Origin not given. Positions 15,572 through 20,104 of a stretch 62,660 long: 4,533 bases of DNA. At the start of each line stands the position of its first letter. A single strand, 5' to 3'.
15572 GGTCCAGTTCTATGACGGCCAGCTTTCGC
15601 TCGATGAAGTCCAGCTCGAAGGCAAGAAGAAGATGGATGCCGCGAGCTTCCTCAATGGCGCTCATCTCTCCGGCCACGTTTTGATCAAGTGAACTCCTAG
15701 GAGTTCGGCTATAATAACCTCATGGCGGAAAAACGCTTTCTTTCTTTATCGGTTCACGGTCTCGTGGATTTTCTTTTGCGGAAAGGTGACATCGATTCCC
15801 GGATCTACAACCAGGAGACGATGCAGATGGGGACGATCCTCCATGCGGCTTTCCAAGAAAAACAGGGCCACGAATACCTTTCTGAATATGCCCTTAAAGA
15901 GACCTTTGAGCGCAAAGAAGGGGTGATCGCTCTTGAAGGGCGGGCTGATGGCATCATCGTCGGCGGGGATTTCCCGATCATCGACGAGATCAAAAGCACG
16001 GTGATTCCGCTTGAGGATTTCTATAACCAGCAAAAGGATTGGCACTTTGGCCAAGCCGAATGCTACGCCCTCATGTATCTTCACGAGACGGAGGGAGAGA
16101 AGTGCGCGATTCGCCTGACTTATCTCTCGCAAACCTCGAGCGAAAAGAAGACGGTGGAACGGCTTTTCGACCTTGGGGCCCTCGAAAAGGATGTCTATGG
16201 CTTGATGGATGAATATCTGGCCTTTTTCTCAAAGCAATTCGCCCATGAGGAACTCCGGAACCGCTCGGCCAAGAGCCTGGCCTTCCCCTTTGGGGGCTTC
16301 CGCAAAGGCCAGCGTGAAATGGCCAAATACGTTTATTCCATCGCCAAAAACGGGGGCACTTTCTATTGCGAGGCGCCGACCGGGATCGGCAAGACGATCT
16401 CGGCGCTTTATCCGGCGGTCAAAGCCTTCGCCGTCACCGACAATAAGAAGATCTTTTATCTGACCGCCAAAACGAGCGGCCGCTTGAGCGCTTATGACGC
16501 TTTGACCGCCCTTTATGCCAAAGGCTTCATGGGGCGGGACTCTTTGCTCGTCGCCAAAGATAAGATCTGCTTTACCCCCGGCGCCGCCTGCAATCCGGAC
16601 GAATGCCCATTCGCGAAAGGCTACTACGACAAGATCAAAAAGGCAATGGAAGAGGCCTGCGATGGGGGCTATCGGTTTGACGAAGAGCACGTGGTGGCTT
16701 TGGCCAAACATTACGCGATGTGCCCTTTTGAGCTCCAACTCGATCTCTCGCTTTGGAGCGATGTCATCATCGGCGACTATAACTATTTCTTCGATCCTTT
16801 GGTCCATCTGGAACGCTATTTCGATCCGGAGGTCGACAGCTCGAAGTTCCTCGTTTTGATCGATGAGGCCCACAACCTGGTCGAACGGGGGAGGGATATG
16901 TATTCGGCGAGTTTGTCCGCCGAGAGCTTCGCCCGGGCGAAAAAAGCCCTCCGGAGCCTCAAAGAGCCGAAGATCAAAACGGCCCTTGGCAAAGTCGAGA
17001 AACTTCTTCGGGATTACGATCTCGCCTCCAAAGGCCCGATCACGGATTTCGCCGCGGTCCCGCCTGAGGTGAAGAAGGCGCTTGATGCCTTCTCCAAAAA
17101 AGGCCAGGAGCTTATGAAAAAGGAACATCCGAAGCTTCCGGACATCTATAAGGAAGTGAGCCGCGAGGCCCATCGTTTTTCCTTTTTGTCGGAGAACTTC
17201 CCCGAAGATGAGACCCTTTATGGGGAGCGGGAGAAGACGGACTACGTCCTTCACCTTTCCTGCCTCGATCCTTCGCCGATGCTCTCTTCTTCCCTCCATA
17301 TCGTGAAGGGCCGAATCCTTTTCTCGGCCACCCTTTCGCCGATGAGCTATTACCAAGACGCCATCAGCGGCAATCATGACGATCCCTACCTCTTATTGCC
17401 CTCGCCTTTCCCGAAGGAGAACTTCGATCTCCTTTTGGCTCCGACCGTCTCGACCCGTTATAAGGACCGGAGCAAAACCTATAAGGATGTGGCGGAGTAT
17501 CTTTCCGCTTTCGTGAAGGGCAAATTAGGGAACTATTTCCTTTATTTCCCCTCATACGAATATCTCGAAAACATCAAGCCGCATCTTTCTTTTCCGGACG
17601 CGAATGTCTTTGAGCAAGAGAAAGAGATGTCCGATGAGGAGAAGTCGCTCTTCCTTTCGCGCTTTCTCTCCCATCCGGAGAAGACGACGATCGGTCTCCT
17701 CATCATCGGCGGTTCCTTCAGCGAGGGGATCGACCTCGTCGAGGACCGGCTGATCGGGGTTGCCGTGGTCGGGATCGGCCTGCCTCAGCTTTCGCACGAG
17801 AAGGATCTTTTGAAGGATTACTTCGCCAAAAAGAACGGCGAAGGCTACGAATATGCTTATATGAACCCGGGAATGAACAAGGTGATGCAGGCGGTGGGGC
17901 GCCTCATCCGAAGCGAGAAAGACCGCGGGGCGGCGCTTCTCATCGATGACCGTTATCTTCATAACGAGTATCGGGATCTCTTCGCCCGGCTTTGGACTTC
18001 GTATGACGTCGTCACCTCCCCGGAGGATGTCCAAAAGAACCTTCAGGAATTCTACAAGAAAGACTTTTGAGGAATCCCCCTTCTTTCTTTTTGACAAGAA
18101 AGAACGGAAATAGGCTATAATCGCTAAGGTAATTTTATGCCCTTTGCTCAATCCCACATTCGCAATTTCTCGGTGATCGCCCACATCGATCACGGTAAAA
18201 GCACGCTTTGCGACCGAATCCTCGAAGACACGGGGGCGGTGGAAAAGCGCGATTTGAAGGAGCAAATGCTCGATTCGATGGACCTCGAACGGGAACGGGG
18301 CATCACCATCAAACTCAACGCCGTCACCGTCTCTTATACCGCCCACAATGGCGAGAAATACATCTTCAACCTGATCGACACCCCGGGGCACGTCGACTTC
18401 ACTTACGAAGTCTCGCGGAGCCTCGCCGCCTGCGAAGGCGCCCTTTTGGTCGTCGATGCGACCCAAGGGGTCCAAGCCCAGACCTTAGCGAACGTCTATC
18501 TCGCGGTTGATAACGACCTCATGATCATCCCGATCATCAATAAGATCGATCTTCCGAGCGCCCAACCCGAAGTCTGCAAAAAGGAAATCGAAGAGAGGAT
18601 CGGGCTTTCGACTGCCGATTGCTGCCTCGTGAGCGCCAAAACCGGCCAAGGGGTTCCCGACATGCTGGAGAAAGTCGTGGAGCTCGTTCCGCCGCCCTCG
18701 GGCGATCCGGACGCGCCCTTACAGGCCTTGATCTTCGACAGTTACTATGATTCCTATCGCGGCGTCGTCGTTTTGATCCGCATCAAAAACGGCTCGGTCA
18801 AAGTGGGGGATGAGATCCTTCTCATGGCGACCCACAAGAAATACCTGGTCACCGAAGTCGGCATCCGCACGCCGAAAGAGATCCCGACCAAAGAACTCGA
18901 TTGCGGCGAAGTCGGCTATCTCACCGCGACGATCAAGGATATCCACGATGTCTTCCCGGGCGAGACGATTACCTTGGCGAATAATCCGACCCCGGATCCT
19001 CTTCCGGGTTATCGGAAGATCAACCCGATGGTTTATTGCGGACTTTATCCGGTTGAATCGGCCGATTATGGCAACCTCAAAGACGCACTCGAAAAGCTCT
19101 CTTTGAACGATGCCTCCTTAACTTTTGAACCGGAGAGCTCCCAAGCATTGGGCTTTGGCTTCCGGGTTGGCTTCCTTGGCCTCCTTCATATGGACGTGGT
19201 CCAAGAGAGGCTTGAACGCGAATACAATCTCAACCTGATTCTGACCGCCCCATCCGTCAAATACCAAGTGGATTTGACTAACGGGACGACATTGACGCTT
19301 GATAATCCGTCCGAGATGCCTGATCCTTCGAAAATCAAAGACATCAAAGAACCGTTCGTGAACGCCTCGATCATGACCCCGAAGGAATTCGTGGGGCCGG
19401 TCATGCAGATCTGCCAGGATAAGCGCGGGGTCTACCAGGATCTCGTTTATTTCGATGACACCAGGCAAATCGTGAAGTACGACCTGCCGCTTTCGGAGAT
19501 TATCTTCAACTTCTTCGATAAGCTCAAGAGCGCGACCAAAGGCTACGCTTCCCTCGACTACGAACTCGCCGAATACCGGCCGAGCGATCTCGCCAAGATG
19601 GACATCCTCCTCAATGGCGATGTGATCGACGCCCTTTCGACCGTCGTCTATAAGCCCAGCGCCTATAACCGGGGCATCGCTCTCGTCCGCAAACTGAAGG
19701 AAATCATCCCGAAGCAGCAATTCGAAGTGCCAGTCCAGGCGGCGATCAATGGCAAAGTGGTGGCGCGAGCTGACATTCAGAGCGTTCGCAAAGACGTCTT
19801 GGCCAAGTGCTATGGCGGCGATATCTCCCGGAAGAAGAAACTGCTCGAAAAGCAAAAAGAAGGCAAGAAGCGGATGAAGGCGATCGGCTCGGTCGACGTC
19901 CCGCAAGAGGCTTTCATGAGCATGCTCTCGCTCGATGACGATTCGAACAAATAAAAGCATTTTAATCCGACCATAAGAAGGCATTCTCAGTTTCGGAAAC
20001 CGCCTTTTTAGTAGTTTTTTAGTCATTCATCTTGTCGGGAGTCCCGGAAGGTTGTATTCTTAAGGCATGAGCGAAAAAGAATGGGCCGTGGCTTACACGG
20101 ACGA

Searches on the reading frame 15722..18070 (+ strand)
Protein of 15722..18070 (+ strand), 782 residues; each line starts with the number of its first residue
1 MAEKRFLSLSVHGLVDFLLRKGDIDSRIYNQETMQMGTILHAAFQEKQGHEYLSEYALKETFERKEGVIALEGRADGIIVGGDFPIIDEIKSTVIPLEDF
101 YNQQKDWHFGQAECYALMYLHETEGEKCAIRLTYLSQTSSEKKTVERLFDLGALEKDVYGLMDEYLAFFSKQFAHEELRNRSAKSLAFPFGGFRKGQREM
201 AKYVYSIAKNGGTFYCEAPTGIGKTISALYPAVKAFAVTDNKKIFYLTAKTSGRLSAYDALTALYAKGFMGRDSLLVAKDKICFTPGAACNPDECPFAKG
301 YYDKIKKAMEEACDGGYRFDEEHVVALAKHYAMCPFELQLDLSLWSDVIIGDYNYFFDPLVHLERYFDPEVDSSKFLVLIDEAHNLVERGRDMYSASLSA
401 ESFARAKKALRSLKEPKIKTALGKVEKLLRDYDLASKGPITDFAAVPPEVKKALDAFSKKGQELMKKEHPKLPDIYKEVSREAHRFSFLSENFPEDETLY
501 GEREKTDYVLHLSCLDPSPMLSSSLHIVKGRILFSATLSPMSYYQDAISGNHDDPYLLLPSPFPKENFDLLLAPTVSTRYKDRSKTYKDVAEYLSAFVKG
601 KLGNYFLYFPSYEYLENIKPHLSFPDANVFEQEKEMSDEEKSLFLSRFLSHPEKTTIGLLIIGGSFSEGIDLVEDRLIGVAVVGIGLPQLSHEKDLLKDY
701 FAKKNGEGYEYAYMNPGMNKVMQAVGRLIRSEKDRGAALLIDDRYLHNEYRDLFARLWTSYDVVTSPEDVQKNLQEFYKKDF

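Call 19: search_protein_families(library=pfam, proteins=[window:15722-18070:+])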
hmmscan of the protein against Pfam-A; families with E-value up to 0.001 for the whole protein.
window:15722-18070:+ (782 aa): 4 families
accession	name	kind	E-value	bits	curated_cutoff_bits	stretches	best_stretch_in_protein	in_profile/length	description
PF13307.12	Helicase_C_2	-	1.5e-36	126.4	25.3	1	597-759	4-168/170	Helicase C-terminal domain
PF06733.21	DEAD_2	-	2.7e-11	43.9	21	1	280-401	55-170/172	DEAD_2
PF00270.35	DEAD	-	8.9e-06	26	26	0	202-247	9-51/167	DEAD/DEAH box helicase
PF06777.17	HBB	-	9.8e-06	25.8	30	1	503-582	114-190/190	Helical and beta-bridge domain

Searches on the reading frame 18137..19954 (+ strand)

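Call 28: search_protein_families(library=pfam, max_evalue=0.00001, proteins=[window:18137-19954:+])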
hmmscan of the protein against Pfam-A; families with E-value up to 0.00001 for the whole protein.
window:18137-19954:+ (605 aa): 4 families
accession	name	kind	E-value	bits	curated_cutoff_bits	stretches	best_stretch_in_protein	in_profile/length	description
PF00009.33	GTP_EFTU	-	1.7e-56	191.3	26.5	1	7-186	2-188/188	Elongation factor Tu GTP binding domain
PF06421.17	LepA_C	-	1.2e-46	157.7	29.7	1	492-597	1-106/107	GTP-binding protein LepA C-terminus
PF00679.30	EFG_C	-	3.8e-22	78.6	27.9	1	403-489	2-87/89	Elongation factor G C-terminus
PF03144.31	GTP_EFTU_D2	-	5.3e-11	43.2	30.3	1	209-279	1-73/73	Elongation factor Tu domain 2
